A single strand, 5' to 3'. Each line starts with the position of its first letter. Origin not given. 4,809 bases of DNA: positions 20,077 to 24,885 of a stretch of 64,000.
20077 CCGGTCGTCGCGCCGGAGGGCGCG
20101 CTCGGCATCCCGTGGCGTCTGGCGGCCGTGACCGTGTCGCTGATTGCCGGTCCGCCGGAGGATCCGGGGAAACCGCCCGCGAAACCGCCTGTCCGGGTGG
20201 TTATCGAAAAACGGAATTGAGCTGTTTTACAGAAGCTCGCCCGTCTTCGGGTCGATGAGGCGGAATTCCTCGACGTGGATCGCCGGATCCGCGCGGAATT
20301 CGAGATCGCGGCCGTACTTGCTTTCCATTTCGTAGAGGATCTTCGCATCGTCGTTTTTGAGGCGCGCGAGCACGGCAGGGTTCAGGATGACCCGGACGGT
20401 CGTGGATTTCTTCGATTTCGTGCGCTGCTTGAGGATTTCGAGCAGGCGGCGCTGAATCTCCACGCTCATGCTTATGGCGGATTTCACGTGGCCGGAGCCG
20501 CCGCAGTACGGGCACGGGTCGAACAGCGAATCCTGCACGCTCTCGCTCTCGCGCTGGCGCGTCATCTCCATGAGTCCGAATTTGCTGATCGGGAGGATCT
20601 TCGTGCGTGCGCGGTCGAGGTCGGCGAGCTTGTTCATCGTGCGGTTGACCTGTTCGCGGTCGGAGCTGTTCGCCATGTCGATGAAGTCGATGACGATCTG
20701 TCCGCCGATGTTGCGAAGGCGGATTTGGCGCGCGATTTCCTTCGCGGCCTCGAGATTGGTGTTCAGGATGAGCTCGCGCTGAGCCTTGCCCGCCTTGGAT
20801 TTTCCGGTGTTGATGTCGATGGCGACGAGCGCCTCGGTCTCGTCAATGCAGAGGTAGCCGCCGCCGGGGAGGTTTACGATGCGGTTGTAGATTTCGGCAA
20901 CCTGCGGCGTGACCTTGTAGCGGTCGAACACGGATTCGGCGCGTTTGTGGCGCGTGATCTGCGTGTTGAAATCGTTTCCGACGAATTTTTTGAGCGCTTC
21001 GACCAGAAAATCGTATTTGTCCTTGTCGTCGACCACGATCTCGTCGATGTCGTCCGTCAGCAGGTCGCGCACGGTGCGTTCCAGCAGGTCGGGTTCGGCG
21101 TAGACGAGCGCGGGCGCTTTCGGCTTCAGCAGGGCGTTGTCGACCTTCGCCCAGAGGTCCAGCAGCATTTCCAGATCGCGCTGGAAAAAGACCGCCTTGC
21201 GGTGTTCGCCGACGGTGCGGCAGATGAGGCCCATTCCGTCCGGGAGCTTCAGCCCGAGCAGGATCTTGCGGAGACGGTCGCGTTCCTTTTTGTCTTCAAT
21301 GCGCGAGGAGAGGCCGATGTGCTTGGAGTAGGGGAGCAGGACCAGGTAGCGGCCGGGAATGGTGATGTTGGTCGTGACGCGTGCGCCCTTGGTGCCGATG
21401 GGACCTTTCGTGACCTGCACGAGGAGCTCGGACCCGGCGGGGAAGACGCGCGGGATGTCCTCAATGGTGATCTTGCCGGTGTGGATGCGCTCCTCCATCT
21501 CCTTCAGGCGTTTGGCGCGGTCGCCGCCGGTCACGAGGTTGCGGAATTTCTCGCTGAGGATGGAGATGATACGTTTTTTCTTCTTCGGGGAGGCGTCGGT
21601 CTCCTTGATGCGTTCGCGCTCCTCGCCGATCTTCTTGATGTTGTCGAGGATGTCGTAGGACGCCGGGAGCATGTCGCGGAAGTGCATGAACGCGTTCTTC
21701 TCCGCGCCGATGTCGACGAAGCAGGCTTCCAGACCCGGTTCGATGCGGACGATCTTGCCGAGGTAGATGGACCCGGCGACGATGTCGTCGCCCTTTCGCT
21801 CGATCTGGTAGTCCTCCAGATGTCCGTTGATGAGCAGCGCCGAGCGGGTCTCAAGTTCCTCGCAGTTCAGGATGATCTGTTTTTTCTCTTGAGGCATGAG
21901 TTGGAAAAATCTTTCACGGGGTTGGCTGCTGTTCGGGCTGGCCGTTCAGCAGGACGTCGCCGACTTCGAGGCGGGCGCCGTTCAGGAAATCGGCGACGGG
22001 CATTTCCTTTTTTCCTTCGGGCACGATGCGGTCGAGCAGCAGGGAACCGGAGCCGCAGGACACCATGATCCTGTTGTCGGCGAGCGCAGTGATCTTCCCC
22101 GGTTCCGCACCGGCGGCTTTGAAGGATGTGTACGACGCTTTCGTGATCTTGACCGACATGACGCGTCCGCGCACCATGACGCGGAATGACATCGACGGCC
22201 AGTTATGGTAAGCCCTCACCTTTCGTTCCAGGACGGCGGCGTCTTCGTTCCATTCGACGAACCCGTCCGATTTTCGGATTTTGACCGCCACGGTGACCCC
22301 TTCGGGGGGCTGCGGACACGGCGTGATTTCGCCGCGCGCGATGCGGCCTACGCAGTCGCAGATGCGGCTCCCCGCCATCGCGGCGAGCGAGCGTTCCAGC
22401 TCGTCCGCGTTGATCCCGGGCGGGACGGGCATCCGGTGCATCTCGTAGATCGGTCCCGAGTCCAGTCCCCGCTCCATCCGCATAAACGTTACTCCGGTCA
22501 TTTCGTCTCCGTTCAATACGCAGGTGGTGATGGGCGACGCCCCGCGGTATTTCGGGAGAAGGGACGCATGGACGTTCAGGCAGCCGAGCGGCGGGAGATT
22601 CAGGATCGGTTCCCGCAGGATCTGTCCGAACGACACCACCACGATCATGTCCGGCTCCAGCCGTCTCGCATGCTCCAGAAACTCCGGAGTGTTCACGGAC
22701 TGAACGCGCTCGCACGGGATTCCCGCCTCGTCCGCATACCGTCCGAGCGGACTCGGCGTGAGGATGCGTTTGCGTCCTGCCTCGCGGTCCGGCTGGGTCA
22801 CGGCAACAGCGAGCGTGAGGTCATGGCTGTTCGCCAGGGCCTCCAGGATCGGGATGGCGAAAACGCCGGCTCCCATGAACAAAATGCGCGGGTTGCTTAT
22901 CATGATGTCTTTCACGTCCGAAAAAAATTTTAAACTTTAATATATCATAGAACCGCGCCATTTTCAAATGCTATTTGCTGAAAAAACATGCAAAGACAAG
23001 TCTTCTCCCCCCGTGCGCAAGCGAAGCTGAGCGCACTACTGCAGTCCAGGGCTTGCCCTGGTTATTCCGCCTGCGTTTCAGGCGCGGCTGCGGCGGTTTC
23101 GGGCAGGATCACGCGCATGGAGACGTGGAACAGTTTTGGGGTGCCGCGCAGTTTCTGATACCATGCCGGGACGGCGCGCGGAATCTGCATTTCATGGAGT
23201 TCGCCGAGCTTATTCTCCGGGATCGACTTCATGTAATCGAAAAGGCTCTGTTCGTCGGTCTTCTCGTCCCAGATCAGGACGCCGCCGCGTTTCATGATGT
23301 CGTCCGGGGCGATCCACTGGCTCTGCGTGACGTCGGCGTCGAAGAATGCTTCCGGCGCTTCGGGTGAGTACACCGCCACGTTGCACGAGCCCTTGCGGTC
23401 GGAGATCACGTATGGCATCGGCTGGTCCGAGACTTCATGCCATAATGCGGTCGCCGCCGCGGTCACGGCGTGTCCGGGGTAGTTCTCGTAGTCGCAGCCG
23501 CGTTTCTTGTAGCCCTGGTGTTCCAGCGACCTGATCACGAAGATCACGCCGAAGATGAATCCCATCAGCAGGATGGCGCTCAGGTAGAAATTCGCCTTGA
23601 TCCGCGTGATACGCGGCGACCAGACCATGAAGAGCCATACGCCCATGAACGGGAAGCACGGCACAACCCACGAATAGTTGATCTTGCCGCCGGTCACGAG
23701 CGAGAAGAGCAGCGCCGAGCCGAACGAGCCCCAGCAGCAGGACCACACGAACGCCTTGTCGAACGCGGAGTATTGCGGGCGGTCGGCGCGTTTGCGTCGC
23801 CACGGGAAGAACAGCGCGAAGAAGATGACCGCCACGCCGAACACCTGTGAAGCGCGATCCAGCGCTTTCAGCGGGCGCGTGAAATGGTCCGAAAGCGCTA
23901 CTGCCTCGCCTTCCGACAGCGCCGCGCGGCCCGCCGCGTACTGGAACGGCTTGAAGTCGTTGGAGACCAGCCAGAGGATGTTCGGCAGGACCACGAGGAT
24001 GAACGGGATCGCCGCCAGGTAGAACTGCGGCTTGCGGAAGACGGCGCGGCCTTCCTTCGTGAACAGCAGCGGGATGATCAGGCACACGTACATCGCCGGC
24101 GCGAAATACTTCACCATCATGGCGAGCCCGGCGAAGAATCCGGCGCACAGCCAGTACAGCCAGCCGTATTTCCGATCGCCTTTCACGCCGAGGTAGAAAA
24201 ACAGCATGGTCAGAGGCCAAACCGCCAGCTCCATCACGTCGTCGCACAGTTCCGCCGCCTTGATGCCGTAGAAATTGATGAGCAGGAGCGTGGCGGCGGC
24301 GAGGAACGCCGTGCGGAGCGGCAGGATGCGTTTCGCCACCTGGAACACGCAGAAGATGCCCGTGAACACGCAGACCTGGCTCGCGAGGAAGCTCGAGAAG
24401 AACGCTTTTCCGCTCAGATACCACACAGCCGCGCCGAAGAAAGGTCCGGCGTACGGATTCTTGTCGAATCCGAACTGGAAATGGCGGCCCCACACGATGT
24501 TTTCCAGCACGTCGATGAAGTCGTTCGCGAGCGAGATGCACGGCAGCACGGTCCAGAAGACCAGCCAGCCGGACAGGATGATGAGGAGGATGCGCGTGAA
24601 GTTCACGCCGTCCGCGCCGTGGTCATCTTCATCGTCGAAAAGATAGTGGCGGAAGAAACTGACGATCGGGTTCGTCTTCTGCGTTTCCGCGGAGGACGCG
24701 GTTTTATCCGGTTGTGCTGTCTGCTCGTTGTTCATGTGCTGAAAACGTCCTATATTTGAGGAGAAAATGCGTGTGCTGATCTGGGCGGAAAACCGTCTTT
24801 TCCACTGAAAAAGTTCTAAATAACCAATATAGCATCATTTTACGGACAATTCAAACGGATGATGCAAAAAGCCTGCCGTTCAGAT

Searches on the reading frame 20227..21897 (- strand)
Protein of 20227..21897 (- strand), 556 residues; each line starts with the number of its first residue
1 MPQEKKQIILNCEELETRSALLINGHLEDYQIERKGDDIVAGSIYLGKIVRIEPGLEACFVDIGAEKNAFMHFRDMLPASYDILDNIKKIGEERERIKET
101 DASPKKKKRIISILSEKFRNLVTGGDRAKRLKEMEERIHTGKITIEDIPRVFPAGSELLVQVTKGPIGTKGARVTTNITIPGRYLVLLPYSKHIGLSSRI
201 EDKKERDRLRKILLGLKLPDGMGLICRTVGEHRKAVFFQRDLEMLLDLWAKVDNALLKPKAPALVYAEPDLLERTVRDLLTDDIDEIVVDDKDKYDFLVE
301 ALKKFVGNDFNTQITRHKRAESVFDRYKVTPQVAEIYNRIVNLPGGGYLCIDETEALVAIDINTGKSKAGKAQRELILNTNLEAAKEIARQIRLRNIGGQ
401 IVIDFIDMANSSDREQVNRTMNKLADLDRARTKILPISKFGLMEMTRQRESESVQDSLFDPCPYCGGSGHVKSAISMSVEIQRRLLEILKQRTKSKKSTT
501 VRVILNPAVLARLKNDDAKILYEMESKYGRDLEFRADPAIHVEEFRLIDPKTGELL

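Call 43: search_protein_families(library=pfam, proteins=[window:20227-21897:-], max_evalue=0.001)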
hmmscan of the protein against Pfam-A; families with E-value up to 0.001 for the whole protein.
window:20227-21897:- (556 aa): 2 families
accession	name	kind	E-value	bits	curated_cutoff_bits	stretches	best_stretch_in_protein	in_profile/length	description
PF10150.14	RNase_E_G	-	2e-93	313.2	25.5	1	179-449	1-269/270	Ribonuclease E/G family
PF20833.2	RNase_E_G_Thio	-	1.7e-08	34.9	26.8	1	461-547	1-83/86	RNase E/G, Thioredoxin-like domain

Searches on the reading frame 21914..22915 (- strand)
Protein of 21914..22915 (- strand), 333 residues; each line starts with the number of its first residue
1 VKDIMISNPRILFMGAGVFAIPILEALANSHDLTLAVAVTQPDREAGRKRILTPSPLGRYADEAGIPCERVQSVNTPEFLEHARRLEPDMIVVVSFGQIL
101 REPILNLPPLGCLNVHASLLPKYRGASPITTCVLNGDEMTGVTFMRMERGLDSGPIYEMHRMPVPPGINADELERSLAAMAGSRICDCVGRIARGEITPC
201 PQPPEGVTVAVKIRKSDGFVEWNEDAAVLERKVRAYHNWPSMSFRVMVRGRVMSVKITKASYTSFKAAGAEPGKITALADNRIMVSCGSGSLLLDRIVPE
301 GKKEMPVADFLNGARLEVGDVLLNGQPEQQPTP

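Call 44: search_protein_families(library=pfam, proteins=[window:21914-22915:-], max_evalue=0.001)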
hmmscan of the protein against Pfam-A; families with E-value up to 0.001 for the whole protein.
window:21914-22915:- (333 aa): 2 families
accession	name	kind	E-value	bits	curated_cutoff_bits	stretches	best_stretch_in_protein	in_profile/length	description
PF00551.24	Formyl_trans_N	-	1.9e-31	109.7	26.1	1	11-181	3-173/181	Formyl transferase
PF02911.23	Formyl_trans_C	-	1.3e-21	77.1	21.1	1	212-314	1-99/100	Formyl transferase, C-terminal domain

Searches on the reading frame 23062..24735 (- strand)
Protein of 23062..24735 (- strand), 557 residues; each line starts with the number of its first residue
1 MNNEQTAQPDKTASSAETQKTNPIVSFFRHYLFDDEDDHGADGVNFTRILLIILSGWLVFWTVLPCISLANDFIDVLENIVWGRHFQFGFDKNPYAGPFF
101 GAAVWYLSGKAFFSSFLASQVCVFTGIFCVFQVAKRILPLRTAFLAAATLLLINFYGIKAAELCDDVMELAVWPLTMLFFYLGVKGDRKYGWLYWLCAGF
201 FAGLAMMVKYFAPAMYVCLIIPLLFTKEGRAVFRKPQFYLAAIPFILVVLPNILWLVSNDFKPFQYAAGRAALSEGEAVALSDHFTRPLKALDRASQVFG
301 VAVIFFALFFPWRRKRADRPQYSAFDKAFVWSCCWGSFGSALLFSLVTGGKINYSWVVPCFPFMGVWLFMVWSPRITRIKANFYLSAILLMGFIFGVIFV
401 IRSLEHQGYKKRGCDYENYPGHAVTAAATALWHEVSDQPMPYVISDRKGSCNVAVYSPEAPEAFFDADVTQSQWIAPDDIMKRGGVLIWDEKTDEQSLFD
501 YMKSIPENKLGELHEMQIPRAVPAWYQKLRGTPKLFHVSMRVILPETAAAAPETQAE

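Call 44: search_protein_families(library=pfam, proteins=[window:23062-24735:-], max_evalue=0.001)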
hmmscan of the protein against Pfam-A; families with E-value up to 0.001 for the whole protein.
window:23062-24735:- (557 aa): 1 family
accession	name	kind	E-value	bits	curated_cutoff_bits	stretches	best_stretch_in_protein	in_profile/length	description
PF13231.12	PMT_2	-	1.9e-22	80.7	26.1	1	93-255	2-160/160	Dolichyl-phosphate-mannose-protein mannosyltransferase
